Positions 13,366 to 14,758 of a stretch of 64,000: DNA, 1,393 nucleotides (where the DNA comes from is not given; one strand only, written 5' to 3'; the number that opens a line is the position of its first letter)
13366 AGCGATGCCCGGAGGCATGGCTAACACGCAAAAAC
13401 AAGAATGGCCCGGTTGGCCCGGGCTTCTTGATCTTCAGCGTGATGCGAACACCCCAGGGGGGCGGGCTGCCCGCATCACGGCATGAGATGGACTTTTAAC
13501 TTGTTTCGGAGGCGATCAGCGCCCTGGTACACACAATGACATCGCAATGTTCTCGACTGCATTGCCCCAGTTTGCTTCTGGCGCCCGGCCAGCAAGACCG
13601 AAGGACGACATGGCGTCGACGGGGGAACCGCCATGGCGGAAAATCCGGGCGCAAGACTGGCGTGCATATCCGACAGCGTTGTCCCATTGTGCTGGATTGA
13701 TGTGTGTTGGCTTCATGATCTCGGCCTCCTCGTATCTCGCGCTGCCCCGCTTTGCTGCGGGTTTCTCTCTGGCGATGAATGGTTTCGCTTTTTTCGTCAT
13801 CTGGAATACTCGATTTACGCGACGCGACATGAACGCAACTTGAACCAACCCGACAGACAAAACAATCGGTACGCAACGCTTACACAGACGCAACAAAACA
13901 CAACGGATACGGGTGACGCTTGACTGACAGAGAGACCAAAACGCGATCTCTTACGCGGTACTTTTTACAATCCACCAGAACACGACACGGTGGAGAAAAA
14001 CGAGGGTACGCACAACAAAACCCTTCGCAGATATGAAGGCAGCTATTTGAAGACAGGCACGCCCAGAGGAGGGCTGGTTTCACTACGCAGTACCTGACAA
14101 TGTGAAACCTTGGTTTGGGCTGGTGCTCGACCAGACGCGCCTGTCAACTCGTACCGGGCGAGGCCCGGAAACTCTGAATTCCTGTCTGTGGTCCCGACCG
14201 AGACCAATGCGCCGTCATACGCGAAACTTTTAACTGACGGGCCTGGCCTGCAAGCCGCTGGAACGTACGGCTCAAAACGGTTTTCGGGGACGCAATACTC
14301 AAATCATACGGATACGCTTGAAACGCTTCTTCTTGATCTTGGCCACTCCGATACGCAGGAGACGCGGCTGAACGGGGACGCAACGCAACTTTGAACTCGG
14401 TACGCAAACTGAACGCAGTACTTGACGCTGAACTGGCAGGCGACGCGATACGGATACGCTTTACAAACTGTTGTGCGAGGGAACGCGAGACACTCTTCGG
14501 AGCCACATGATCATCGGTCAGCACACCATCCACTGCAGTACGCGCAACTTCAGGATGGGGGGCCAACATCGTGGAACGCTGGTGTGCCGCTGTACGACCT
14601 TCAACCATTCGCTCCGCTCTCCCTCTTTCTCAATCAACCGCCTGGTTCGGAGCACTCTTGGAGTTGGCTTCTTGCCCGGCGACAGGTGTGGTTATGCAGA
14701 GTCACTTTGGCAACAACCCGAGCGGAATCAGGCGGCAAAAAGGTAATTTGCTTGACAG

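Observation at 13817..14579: Strand-asymmetric ACGC-rich degenerate repeat tract (29 ACGC versus 0 GCGT) in a ~0.9-kb gene-free gap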

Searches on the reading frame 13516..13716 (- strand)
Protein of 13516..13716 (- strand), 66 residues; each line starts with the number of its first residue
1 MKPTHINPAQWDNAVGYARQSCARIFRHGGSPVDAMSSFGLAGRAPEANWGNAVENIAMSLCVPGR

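Call 8: search_protein_families(library=pfam, proteins=[window:13516-13716:-], max_evalue=1)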
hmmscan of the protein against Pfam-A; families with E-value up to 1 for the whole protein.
window:13516-13716:- (66 aa): 0 families

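Call 12: find_encoding_contigs(protein=window:13516-13716:-, flank=3000, max_places=6)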
Protein window:13516-13716:- (66 aa): 1 contig read that carries it; 1 place shown.
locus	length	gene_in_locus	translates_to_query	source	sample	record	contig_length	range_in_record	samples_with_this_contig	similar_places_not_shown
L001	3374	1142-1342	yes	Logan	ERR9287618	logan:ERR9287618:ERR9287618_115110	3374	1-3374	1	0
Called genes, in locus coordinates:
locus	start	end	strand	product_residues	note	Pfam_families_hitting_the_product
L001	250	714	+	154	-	-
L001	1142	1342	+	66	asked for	-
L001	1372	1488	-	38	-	-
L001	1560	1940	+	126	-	-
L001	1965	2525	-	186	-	PF01844:HNH, PF14279:HNH_5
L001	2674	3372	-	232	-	?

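Call 22: find_homologous_proteins(query=window:13516-13716:-, max_evalue=0.001)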
Query window:13516-13716:- (66 aa): 10 proteins with E <= 0.001 among 10 candidates.
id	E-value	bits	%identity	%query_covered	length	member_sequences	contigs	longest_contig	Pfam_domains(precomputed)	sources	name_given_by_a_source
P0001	1.3e-34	135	91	100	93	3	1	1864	-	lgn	-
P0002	1.7e-34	134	89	100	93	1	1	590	-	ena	-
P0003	8.7e-34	132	91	100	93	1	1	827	-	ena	-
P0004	2.2e-33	131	91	98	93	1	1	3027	-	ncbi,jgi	-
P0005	1.1e-31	125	86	100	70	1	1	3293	-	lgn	-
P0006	1.5e-29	119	82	98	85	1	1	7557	-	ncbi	ncbi:MAG: hypothetical protein ACR2O4_17860 [Hyphomicrobiaceae bacterium]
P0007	9.9e-29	116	82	98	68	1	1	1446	-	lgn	-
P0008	1.0e-26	110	80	98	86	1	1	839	-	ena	-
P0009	3.4e-25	105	71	100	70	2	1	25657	-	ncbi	ncbi:MAG: hypothetical protein AAFZ01_01315 [Pseudomonadota bacterium]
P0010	5.7e-19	85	63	97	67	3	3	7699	-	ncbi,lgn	-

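Call 30: predict_structure(alignment_id=A1)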
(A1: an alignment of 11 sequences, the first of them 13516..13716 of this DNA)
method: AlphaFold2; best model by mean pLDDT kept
length: 66 residues; sequences in the alignment: 11
mean_pLDDT: 80.1   pTM: 0.65
mean pLDDT of the five models: 80.1, 68.6, 63.9, 62.3, 59.8
residues with pLDDT >= 90: 4; 70-90: 48; 50-70: 13; < 50: 1
segments of 3 or more residues with pLDDT < 50: none
pLDDT, mean of each block of 10 residues (from residue 1): 71 89 87 86 71 85 66
secondary structure, 60 per line:
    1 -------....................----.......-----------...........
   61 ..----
elements in order: H8-27 H32-38 H50-62

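Call 31: find_encoding_contigs(protein=P0006, flank=4000, max_places=3)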
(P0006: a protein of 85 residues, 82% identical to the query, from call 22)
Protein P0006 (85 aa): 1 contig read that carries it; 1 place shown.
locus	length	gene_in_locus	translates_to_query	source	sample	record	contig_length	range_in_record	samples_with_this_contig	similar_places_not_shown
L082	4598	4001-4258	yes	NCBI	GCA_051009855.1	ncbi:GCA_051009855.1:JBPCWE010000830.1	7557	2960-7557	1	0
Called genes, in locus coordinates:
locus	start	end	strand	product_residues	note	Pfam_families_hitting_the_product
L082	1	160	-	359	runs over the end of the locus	PF00768:Peptidase_S11, PF13354:Beta-lactamase2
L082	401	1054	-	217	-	PF04367:DUF502 (weak)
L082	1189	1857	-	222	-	PF02798:GST_N, PF13409:GST_N_2, PF13417:GST_N_3, PF13410:GST_C_2, PF00043:GST_C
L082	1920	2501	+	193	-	PF09335:VTT_dom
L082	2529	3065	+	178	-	PF02600:DsbB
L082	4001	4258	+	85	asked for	-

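Call 32: find_encoding_contigs(protein=P0005, flank=4000, max_places=3)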
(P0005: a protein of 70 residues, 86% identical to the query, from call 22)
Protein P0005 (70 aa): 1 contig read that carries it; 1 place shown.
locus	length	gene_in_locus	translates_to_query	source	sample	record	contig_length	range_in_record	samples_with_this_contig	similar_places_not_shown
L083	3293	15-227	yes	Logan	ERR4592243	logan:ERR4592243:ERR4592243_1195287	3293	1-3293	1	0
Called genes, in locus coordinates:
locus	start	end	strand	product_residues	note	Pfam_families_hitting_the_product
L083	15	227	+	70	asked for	-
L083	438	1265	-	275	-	PF10099:RskA_C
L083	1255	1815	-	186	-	PF07638:Sigma70_ECF (faint), PF04542:Sigma70_r2, PF08281:Sigma70_r4_2, PF04545:Sigma70_r4 (weak)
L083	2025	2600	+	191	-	PF02469:Fasciclin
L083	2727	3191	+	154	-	-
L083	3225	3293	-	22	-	?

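Call 33: find_encoding_contigs(protein=P0004, flank=4000, max_places=3)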
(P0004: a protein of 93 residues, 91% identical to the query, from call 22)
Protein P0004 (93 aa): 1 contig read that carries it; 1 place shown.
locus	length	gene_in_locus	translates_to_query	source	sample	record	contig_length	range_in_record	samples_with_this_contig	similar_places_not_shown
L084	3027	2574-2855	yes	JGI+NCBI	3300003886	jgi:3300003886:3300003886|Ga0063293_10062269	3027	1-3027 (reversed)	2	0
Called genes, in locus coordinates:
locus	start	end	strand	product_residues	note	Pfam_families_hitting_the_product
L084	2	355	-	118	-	?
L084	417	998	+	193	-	PF09335:VTT_dom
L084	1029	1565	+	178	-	PF02600:DsbB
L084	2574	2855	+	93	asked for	-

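Call 36: find_related_loci(query=A1, collection=metagenome_contigs, flank=3000)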
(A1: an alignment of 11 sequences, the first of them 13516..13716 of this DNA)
Query A1 (66 aa) in metagenome_contigs; peptide patterns used: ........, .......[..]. (x = any residue, [..] = any of these).
316 stretches matched a pattern; 17 encode a relative of the query (tblastn E <= 1e-3); 17 distinct loci.
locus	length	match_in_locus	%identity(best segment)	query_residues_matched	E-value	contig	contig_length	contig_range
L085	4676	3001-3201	70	1-66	4e-30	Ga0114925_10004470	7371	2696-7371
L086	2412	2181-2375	62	2-65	3e-26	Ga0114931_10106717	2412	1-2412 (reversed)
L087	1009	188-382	63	1-64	8e-25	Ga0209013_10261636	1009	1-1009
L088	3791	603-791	59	1-62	1e-22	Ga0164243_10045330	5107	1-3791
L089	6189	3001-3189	62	1-62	3e-22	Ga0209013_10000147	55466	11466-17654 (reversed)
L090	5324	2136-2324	59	1-62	5e-22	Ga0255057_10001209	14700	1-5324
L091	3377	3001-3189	59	1-62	5e-22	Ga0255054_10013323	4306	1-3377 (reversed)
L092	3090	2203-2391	60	1-62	1e-21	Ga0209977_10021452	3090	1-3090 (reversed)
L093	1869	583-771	57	1-62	3e-21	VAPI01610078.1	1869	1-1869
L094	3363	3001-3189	57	1-62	3e-21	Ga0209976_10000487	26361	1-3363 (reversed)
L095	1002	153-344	56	1-62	2e-21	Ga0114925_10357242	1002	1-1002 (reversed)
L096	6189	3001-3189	57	1-62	5e-21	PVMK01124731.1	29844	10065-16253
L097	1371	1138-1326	59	1-62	5e-21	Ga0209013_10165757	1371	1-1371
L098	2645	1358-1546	59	1-62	5e-21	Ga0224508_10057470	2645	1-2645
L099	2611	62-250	57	1-62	7e-21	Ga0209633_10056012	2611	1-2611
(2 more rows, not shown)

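Call 37: fold_search(model_id=the predicted structure, library=pdb)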
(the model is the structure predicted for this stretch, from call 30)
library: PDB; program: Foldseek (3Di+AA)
matches with E <= 10: 6; with E <= 0.001: 0
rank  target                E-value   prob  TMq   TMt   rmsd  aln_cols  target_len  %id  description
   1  5mmc_MODEL_1_A        6.8e+00  0.04  0.32  0.30  10.2        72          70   14  Trypanosoma brucei Pex14 N-terminal domain (released 2017-03-08)
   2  4fcy_A                8.1e+00  0.06  0.38  0.07   9.1        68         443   15  Crystal structure of the bacteriophage Mu transpososome (released 2012-11-07)
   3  8hki_B                8.1e+00  0.03  0.27  0.10   9.2        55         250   25  Human TRiC open state (released 2023-12-13)
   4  7s03_A                8.6e+00  0.09  0.39  0.25   8.1        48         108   12  DNA-binding domain of human SETMAR in complex with Hsmar1 terminal inverted repeat (TIR) DNA (released 2022-08-03)
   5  9u9g_B                8.6e+00  0.07  0.43  0.37   8.7        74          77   12  Crystal structure of antitoxin HipB from Pseudomonas fluorescens 2P24 (released 2026-04-01)
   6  9u9g_C                9.7e+00  0.06  0.44  0.35   9.2        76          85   12  Crystal structure of antitoxin HipB from Pseudomonas fluorescens 2P24 (released 2026-04-01)

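Call 39: search_protein_representatives(alignment_id=A1)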
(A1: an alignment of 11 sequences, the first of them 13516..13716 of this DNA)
Query: 11 sequences, 86 profile positions. Proteins with E-value up to 0.001 (for the whole library): 94; up to 1e-10: 66; up to 1e-30: 1. The best 94 are listed.
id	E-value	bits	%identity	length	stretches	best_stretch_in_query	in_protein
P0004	1.5e-44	165.9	-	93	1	1-86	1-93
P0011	6.9e-25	103.0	-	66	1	20-86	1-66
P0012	1.1e-24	102.3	-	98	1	10-84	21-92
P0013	2.6e-23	97.9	-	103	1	21-85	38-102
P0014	4.6e-23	97.1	-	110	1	7-84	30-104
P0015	7.9e-22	93.1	-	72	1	23-84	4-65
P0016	7.9e-22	93.1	-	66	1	19-86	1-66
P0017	1.2e-21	92.6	-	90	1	19-85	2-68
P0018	4.0e-21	90.9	-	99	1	15-85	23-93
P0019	4.4e-21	90.7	-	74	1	23-85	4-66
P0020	1.7e-20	88.9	-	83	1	9-83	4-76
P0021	9.0e-20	86.6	-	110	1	16-83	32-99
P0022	1.0e-19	86.4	-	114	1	13-83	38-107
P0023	6.0e-19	83.9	-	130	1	9-85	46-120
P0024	6.7e-19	83.7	-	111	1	21-85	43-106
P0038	7.3e-17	77.2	-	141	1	14-83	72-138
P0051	1.5e-14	69.9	-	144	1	20-65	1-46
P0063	1.6e-12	63.3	-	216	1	18-64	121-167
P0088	1.2e-07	47.6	-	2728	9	28-79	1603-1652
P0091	1.2e-06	44.4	-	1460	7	44-65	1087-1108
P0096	2.4e-05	40.3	-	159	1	27-63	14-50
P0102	8.2e-04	35.4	-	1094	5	25-52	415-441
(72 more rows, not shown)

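Call 65: search_protein_families(library=pfam, proteins=[P0088, P0091, P0102, P0063, P0038, P0051, P0096, P0023], max_evalue=0.01)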
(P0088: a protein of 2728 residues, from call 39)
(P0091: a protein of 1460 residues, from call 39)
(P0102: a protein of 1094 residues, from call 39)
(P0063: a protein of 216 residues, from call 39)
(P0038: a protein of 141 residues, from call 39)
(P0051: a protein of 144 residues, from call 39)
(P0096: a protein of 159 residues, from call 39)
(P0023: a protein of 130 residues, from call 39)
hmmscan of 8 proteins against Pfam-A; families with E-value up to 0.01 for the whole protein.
P0088 (2728 aa): 3 families
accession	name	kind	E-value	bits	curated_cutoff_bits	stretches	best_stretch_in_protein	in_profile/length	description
PF18998.6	Flg_new_2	-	1.2e-121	397.2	23.6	14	707-780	2-71/73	Divergent InlB B-repeat domain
PF13306.12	LRR_5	-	4.4e-15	56.1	27.7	1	110-216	10-115/127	BspA type Leucine rich repeat region (6 copies)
PF13783.11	DUF4177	-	9.1e-08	32.7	25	0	413-450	25-62/65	Domain of unknown function (DUF4177)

P0091 (1460 aa): 4 families
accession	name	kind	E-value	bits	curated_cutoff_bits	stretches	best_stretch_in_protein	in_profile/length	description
PF16323.11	DUF4959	-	1.4e-08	35.5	32.9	0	876-914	58-96/106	Domain of unknown function (DUF4959)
PF24800.1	DUF7702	-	4.5e-07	29.8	27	0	661-692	53-84/244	Domain of unknown function (DUF7702)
PF17963.7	Big_9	-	0.00027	22.2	23.6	1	315-385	12-79/89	Bacterial Ig domain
PF01203.25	T2SSN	-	0.0051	17.3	29.6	0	722-784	124-186/211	Type II secretion system (T2SS), protein N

P0102 (1094 aa): 14 families
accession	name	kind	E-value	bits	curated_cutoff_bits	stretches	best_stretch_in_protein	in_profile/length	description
PF13424.12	TPR_12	-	5e-62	206.5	30.1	7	124-196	3-77/77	Tetratricopeptide repeat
PF12770.12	CHAT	-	2.4e-51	175.3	24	1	749-1077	3-289/289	CHAT domain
PF13374.12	TPR_10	-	1.6e-43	145.9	27.5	5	284-317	2-35/42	Tetratricopeptide repeat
PF07719.23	TPR_2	-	1.2e-37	125.3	27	4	405-435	2-32/34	Tetratricopeptide repeat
PF00515.34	TPR_1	-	2.3e-33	113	27.8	5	246-275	3-32/34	Tetratricopeptide repeat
PF13176.12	TPR_7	-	2.5e-31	105.5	27.9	3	246-278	1-33/36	Tetratricopeptide repeat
PF13432.12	TPR_16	-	3.8e-17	62.8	32.7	3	474-537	1-60/65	Tetratricopeptide repeat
PF13181.12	TPR_8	-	6.5e-15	54.4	25.7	0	126-151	3-28/34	Tetratricopeptide repeat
PF14938.12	SNAP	-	2.9e-09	37.2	25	1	101-230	52-181/282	Soluble NSF attachment protein, SNAP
PF17874.7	TPR_MalT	-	7.1e-07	29.3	45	1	340-470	17-148/336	MalT-like TPR region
PF13428.12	TPR_14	-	1.3e-06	29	23.5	0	475-510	6-41/44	Tetratricopeptide repeat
PF07721.20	TPR_4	-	1.1e-05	26.1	27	0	445-469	2-26/26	Tetratricopeptide repeat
PF21984.2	DnaD_N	-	0.0037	17.9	27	0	109-130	4-25/101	DnaD N-terminal domain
PF13174.12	TPR_6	-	0.0069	17.4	26.3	0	514-535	6-27/33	Tetratricopeptide repeat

P0063 (216 aa): 0 families

P0038 (141 aa): 0 families

P0051 (144 aa): 0 families

P0096 (159 aa): 0 families

P0023 (130 aa): 0 families

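Call 82: search_solved_structures(query=A1, max_evalue=1)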
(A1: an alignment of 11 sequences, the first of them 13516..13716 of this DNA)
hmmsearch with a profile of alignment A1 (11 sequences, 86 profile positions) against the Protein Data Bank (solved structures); distinct sequences matched with E-value up to 1: 0.

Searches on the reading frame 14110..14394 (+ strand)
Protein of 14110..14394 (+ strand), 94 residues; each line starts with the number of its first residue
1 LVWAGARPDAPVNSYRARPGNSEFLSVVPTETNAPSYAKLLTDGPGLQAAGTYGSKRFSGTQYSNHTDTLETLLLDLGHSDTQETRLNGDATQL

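Call 8: search_protein_families(library=pfam, proteins=[window:14110-14394:+], max_evalue=1)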
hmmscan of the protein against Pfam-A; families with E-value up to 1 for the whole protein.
window:14110-14394:+ (94 aa): 1 family
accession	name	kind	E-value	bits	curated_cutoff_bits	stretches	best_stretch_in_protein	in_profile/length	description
PF04643.17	Motilin_assoc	-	0.049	13.9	22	1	57-85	29-57/59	Motilin/ghrelin-associated peptide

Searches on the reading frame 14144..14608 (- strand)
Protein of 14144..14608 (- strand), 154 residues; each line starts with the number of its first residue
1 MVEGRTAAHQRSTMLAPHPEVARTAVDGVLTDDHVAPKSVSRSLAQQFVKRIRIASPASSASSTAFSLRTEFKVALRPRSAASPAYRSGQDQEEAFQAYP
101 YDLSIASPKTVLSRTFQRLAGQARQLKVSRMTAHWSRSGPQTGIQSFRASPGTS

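Call 8: search_protein_families(library=pfam, proteins=[window:14144-14608:-], max_evalue=1)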
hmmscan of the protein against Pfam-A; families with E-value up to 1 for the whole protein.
window:14144-14608:- (154 aa): 0 families

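Call 45: find_homologous_proteins(query=window:14144-14608:-, max_evalue=0.01)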
Query window:14144-14608:- (154 aa): 6 proteins with E <= 0.01 among 874 candidates.
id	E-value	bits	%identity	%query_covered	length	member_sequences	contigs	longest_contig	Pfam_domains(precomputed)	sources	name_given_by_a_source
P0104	2.4e-90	317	100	100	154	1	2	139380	-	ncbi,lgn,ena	-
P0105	3.2e-33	133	56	100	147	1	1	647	-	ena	-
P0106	1.0e-23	102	53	100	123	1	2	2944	-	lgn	-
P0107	4.1e-22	97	46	94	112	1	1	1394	-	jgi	-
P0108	1.2e-13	69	36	100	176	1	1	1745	-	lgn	-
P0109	2.7e-7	49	66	31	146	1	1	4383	-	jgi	-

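Call 58: search_protein_families(library=ncbifam, proteins=[window:14144-14608:-], max_evalue=1)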
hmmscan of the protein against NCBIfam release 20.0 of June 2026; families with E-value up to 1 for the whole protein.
window:14144-14608:- (154 aa): 0 families

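Call 59: search_protein_families(library=padloc, proteins=[window:14144-14608:-], max_evalue=1)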
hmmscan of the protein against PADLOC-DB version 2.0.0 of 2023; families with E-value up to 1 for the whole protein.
window:14144-14608:- (154 aa): 0 families

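Call 66: find_encoding_contigs(protein=P0108, flank=3000, max_places=2)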
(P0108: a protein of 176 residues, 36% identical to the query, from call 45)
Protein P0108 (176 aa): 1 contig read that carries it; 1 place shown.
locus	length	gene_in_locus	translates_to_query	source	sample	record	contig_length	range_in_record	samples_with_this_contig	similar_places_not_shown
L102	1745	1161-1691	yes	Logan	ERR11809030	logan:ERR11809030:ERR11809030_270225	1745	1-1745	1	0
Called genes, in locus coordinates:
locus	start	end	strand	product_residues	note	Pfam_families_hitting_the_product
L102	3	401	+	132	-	?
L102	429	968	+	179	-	PF02600:DsbB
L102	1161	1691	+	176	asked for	-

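Call 67: find_encoding_contigs(protein=P0106, flank=3000, max_places=2)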
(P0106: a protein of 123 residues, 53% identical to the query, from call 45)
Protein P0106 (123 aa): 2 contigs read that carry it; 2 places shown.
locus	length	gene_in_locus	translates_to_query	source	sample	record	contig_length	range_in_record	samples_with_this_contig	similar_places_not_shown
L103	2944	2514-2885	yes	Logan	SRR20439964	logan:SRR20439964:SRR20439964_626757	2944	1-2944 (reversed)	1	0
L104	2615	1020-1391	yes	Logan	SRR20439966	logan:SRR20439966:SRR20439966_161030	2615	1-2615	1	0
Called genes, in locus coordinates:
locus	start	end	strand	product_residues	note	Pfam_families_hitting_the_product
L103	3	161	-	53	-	?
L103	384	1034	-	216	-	PF02798:GST_N (weak), PF13409:GST_N_2, PF13417:GST_N_3, PF00043:GST_C, PF13410:GST_C_2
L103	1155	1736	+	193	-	PF09335:VTT_dom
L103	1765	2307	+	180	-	PF02600:DsbB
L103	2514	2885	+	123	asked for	-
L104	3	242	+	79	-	?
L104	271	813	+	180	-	PF02600:DsbB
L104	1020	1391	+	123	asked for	-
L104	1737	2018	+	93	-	-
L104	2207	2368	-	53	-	-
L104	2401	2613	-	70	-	?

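Call 68: find_encoding_contigs(protein=P0109, flank=3000, max_places=2)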
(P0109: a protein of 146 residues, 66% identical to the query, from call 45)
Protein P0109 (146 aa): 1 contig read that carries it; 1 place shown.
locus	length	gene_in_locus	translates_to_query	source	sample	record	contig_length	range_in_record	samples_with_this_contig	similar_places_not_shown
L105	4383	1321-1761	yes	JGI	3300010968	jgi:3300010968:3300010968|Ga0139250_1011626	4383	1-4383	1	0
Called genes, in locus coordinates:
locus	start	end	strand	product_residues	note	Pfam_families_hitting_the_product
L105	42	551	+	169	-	-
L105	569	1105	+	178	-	-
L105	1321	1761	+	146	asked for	-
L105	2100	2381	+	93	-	-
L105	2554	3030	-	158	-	-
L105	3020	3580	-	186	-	PF04542:Sigma70_r2 (weak), PF08281:Sigma70_r4_2 (faint)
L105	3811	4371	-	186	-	PF01844:HNH, PF14279:HNH_5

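Call 83: search_solved_structures(query=A2, max_evalue=1)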
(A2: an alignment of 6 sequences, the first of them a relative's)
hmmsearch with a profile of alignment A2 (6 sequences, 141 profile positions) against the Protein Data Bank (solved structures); distinct sequences matched with E-value up to 1: 2.
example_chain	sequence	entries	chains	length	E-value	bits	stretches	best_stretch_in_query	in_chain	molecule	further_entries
31ee_A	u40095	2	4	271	0.4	14.4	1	77-129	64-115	Cyclodipeptide synthase (FoCDPS) | Cyclodipeptide synthase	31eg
3jd5_h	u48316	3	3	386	0.65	13.7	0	8-80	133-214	28S ribosomal protein S31, mitochondrial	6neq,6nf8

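Call 86: search_protein_families(library=phrogs, proteins=[window:14144-14608:-], max_evalue=1)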
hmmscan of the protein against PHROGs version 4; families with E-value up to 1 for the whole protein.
window:14144-14608:- (154 aa): 0 families

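Call 87: predict_structure(alignment_id=A2)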
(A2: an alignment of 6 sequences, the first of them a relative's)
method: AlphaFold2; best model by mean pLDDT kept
length: 154 residues; sequences in the alignment: 6
mean_pLDDT: 49.3   pTM: 0.13
mean pLDDT of the five models: 49.3, 47.0, 44.1, 42.2, 42.1
residues with pLDDT >= 90: 0; 70-90: 0; 50-70: 66; < 50: 88
segments of 3 or more residues with pLDDT < 50: 25-30, 41-43, 45-74, 76-96, 98-102, 104-107, 129-131, 138-142, 152-154
pLDDT, mean of each block of 10 residues (from residue 1): 59 57 49 52 47 45 43 46 44 44 48 53 51 51 52 48
secondary structure, 60 per line:
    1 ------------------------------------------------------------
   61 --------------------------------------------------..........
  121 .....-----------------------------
elements in order: H111-125
